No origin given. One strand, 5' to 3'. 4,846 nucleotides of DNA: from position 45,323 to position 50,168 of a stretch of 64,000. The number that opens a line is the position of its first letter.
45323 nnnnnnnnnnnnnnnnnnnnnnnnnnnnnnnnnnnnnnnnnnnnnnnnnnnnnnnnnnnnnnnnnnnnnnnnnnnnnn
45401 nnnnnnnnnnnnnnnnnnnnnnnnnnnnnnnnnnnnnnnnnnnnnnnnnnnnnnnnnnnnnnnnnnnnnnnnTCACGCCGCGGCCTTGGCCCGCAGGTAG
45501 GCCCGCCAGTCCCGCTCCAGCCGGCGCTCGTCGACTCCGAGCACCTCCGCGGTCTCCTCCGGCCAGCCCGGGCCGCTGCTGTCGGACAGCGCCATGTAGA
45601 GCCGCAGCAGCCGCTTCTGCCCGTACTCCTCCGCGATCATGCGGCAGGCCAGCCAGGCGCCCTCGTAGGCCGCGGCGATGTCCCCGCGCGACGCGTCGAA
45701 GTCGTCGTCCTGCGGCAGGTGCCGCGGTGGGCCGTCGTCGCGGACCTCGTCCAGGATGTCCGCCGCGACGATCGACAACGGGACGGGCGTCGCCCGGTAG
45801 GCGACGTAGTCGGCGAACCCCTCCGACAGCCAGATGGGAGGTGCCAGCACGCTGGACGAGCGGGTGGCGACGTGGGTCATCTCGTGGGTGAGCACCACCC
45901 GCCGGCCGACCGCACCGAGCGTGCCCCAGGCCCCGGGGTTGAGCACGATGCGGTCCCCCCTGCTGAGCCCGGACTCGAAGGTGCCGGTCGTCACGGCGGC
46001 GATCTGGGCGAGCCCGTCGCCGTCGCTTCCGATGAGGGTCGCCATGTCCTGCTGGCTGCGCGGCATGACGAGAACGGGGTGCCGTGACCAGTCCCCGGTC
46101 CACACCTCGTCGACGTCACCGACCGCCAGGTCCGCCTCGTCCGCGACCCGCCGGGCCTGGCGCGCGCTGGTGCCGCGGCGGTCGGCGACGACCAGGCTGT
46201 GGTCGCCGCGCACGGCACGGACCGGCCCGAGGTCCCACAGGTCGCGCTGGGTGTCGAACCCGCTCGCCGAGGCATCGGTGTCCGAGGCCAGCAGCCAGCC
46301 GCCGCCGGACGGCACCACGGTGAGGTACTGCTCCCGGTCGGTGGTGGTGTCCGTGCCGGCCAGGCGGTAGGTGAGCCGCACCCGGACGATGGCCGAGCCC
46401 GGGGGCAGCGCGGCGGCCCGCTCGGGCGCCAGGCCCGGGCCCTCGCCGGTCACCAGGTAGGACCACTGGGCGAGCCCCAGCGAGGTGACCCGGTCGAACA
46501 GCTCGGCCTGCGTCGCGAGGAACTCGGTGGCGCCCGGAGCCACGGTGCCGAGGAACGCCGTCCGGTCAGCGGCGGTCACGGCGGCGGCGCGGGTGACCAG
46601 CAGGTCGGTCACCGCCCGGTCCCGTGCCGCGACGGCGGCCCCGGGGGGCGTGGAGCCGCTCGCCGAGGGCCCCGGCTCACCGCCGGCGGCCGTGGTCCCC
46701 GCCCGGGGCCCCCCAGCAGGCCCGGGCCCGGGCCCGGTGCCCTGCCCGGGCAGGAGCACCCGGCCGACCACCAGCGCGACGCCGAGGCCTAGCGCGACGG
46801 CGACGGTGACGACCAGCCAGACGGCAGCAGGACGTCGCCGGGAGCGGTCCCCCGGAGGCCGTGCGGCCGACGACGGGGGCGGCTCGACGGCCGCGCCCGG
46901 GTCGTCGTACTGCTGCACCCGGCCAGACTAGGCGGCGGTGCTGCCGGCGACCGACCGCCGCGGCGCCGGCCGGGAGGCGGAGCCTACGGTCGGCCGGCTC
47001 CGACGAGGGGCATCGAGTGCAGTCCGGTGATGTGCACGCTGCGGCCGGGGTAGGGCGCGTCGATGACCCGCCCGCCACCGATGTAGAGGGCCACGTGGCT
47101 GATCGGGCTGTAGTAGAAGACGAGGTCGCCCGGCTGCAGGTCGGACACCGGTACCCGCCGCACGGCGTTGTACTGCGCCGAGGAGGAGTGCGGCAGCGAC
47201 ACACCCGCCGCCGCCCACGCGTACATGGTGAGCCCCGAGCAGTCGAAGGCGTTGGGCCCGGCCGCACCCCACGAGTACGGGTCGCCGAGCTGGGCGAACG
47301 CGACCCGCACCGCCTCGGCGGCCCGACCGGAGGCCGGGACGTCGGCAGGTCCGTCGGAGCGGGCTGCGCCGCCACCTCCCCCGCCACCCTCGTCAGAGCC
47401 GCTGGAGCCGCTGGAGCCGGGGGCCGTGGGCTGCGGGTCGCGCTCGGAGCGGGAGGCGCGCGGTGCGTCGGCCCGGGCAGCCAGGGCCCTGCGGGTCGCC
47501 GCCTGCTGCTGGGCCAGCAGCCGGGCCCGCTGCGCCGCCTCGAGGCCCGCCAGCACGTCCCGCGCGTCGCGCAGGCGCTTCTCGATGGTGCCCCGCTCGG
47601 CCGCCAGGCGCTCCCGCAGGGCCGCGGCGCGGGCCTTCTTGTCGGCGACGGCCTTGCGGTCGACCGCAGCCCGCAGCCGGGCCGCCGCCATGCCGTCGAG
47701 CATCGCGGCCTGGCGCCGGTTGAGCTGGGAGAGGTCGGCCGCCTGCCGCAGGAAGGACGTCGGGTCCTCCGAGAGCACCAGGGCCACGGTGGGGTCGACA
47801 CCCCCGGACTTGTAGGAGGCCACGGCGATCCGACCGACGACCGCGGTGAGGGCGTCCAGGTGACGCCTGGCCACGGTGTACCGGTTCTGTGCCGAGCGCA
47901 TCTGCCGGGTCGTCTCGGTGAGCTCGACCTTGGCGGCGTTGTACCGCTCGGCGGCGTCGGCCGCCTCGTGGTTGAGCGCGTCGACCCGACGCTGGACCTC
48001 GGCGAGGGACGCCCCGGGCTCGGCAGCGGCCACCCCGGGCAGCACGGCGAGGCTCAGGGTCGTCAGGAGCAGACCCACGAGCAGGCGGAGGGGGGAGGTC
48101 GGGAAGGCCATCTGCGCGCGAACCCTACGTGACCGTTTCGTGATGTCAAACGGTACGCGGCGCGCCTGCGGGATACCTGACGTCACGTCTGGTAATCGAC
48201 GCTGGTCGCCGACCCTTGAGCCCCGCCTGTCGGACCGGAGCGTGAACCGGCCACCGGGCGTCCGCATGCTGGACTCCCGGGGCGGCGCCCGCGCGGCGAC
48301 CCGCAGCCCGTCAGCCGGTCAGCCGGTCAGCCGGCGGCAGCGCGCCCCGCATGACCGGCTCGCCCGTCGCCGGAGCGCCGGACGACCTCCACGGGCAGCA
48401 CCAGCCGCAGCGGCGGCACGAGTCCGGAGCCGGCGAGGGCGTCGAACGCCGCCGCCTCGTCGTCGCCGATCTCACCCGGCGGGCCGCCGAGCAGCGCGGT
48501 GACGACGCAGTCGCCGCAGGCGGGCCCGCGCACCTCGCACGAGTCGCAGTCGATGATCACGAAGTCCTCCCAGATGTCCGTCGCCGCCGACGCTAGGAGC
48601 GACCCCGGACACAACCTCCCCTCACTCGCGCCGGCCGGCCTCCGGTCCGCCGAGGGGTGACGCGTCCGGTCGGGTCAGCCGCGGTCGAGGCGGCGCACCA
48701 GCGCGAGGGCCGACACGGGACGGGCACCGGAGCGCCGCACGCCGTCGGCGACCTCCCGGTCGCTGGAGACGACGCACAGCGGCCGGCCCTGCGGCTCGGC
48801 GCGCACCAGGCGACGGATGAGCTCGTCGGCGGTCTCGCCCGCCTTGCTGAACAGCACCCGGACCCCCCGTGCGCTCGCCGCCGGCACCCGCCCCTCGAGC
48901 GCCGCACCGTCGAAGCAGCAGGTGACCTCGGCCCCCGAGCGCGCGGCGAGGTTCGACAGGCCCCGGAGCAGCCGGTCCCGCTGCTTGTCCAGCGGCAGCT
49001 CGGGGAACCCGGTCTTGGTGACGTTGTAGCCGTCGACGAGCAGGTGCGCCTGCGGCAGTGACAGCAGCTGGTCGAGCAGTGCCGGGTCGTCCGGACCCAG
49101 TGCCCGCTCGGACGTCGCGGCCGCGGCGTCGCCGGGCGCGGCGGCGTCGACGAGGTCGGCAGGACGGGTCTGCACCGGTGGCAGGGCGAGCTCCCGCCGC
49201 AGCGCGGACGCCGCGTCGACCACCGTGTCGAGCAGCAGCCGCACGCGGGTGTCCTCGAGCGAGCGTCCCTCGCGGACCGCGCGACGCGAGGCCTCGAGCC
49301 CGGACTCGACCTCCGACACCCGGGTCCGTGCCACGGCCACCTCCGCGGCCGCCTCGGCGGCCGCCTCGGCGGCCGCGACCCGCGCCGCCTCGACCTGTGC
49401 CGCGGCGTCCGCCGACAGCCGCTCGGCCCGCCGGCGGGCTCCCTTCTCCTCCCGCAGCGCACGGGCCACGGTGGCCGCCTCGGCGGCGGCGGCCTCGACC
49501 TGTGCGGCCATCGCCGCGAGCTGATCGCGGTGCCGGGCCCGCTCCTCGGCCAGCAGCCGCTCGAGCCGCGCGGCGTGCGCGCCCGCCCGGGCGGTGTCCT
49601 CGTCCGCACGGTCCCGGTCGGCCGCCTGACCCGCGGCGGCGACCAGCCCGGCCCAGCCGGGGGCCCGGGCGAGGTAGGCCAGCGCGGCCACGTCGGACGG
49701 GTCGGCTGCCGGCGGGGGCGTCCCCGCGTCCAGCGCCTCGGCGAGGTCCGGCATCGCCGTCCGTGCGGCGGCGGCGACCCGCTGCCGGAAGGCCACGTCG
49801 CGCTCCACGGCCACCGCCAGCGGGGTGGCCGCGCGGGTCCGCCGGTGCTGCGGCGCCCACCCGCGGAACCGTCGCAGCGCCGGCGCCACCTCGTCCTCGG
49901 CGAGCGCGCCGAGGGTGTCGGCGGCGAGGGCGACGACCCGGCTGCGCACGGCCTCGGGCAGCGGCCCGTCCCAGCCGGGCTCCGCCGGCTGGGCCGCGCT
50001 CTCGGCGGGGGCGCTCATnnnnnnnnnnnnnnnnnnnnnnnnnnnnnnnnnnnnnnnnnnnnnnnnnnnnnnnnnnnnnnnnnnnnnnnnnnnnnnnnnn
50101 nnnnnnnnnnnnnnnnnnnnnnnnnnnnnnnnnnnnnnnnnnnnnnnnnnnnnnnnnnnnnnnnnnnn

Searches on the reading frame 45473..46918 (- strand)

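Call 7: search_protein_families(library=pfam, proteins=[window:45473-46918:-], max_evalue=1)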
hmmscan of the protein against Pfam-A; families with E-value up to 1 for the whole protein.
window:45473-46918:- (481 aa): 3 families
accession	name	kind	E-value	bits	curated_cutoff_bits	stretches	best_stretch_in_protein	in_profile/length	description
PF13485.12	Peptidase_MA_2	-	1.6e-05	25.2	32.4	1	337-476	65-200/201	Peptidase MA superfamily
PF04450.18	BSP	-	0.0046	17.2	23.8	1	341-379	104-141/207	Peptidase of plants and bacteria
PF13699.11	eCIS_core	-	0.1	13.2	22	1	319-354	42-76/79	eCIS core domain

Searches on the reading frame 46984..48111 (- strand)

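Call 70: search_protein_families(library=pfam, proteins=[window:46984-48111:-], max_evalue=0.001)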
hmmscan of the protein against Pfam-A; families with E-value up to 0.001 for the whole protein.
window:46984-48111:- (375 aa): 1 family
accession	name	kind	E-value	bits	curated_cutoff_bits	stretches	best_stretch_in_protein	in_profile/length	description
PF00877.26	NLPC_P60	-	6.5e-24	84.4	23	1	276-364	1-91/105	NlpC/P60 family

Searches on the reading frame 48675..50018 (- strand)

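Call 70: search_protein_families(library=pfam, proteins=[window:48675-50018:-], max_evalue=0.001)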
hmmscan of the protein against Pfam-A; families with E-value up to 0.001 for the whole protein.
window:48675-50018:- (447 aa): 1 family
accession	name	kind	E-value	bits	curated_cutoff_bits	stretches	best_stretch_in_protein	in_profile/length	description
PF05991.17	NYN_YacP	-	2.9e-20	73.4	24.6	1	326-445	1-128/166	YacP-like NYN domain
